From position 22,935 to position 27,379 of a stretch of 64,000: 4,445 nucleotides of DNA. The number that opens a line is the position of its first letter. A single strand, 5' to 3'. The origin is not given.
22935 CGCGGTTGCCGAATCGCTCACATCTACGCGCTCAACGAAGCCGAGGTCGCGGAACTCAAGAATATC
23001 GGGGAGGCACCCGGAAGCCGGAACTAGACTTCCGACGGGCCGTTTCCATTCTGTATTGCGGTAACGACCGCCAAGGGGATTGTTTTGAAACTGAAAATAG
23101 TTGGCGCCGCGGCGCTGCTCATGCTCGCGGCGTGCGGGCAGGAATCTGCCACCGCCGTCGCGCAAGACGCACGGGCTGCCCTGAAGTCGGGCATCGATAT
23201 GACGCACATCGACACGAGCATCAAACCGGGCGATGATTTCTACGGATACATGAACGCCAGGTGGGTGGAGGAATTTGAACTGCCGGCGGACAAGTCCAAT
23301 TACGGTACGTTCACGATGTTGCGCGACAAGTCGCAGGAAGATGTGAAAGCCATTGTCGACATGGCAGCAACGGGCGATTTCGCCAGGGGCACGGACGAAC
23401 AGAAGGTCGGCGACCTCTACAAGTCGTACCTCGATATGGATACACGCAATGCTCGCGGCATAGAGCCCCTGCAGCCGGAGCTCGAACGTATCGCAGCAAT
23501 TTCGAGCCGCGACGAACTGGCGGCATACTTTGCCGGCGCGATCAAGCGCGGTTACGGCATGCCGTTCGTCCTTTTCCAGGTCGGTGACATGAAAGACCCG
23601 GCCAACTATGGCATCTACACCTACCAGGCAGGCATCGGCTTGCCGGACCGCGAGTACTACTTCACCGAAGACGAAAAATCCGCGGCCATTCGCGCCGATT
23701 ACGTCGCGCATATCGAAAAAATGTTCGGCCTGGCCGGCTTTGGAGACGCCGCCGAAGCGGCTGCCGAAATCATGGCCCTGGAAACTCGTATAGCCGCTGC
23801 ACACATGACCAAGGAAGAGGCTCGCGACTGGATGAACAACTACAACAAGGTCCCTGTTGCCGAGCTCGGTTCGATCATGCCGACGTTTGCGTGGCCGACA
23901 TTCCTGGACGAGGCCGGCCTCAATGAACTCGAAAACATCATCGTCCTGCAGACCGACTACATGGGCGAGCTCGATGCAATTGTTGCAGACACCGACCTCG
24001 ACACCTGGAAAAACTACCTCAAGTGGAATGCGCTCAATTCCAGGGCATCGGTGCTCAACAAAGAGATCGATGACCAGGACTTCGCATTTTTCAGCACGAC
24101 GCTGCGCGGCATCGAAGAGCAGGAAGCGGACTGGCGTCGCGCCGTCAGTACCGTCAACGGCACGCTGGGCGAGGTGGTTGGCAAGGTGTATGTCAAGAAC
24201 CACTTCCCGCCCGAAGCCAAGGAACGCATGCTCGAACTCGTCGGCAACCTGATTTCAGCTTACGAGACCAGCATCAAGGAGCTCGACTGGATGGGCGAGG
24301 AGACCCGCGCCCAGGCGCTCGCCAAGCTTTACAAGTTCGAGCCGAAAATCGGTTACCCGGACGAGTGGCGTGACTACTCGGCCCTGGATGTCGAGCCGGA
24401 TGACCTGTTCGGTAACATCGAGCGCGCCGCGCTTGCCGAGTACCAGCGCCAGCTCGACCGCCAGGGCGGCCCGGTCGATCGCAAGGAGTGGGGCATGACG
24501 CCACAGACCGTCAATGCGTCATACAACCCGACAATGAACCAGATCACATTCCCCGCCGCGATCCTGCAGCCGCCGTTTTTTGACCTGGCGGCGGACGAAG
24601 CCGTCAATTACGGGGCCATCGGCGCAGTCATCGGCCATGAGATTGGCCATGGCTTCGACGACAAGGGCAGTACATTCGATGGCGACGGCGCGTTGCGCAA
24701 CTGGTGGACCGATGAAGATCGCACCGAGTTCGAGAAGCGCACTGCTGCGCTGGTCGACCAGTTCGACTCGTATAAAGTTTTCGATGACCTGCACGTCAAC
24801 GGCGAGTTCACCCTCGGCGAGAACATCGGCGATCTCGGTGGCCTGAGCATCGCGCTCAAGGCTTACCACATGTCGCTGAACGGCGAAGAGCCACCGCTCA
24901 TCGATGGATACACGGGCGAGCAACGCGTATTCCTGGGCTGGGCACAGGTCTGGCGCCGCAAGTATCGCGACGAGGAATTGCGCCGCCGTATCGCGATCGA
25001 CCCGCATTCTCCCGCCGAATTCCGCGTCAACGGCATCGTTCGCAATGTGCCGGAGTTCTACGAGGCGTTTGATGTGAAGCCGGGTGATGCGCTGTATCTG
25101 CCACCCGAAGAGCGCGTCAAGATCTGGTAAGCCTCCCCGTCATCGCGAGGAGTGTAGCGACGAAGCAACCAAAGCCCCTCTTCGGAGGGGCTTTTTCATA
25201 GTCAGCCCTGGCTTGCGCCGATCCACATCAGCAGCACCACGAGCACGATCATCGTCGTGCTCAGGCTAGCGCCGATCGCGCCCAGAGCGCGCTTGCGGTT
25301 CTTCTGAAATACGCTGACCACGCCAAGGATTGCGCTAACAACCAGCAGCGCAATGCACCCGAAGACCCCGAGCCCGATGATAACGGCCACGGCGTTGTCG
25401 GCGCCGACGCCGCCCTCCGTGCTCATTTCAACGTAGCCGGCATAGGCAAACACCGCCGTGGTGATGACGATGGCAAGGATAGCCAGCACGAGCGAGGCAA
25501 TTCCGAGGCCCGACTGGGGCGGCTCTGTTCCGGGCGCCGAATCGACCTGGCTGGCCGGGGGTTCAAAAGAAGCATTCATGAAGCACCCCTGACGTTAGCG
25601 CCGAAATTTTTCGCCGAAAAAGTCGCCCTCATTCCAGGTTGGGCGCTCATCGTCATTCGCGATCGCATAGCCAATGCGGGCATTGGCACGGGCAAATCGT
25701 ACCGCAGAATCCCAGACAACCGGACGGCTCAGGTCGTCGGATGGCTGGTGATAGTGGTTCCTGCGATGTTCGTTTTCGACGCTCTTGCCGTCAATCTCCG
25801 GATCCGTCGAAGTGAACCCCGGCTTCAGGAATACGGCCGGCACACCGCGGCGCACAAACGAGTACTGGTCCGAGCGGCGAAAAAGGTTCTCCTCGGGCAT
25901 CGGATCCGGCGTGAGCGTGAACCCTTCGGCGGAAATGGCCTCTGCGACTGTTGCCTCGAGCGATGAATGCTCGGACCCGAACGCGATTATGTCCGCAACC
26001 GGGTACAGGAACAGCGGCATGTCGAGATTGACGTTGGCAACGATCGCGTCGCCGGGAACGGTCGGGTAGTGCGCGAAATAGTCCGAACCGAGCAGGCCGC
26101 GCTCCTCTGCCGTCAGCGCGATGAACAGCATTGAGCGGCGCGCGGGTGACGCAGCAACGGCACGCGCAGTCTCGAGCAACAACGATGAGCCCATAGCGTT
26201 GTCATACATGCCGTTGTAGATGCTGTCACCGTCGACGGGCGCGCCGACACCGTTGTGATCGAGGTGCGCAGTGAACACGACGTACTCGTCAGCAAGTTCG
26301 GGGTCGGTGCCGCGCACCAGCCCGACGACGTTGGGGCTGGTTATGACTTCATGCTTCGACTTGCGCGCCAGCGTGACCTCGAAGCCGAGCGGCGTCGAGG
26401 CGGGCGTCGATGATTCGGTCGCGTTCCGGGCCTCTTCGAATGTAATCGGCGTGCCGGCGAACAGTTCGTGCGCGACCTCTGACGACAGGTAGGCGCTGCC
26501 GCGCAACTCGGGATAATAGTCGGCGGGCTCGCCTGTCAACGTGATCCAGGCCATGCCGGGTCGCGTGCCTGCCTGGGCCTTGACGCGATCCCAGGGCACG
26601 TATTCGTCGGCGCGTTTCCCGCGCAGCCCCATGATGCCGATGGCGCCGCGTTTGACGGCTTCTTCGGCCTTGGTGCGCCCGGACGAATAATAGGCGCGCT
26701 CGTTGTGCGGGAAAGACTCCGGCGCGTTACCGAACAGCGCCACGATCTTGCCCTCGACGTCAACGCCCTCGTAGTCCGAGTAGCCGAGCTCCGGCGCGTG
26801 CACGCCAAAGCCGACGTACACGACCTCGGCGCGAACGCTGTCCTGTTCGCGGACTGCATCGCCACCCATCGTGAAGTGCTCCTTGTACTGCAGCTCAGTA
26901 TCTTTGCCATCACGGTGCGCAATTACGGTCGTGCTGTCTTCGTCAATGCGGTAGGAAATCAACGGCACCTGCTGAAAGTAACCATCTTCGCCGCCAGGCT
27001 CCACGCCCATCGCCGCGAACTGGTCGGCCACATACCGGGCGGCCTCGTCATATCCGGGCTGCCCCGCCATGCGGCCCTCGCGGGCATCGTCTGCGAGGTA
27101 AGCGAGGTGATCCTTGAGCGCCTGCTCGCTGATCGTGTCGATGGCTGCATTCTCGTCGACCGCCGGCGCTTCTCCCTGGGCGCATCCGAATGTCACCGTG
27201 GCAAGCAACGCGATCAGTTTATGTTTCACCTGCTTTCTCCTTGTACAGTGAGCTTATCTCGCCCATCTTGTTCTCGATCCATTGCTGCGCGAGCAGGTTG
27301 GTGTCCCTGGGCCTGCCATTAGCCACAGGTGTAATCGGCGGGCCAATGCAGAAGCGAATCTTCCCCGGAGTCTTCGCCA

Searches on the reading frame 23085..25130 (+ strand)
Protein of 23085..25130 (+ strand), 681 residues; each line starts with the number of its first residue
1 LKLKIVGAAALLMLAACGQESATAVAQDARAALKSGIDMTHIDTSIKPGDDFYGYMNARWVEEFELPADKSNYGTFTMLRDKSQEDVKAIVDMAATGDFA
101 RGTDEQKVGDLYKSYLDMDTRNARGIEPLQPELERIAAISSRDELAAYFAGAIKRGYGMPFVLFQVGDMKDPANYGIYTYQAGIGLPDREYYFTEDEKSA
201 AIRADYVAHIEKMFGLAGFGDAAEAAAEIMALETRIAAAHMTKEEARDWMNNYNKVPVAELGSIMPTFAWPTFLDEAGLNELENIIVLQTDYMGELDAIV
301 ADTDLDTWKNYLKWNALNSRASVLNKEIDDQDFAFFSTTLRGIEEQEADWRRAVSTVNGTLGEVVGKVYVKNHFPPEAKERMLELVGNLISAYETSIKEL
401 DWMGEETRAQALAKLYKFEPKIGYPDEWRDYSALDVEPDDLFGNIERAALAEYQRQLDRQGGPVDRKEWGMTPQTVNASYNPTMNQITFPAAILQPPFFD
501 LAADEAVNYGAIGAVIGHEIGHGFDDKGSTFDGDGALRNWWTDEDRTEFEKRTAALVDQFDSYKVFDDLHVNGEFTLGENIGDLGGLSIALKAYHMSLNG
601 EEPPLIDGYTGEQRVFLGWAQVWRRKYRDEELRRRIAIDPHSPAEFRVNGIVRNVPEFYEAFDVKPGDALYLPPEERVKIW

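Call 67: search_protein_families(library=pfam, proteins=[window:23085-25130:+], max_evalue=0.00001)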
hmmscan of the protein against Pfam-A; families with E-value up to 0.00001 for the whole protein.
window:23085-25130:+ (681 aa): 2 families
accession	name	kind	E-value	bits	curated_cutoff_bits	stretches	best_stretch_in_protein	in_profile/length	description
PF05649.18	Peptidase_M13_N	-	1.8e-119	400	32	1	48-425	1-381/381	Peptidase family M13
PF01431.27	Peptidase_M13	-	1.4e-75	253.9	24.5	1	477-678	1-205/205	Peptidase family M13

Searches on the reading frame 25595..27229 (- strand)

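Call 67: search_protein_families(library=pfam, proteins=[window:25595-27229:-], max_evalue=0.00001)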
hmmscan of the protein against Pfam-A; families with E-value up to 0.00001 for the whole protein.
window:25595-27229:- (544 aa): 1 family
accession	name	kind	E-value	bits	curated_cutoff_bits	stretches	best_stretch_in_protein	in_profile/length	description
PF04389.22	Peptidase_M28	-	7.9e-41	140.3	21.3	1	300-517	1-190/193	Peptidase family M28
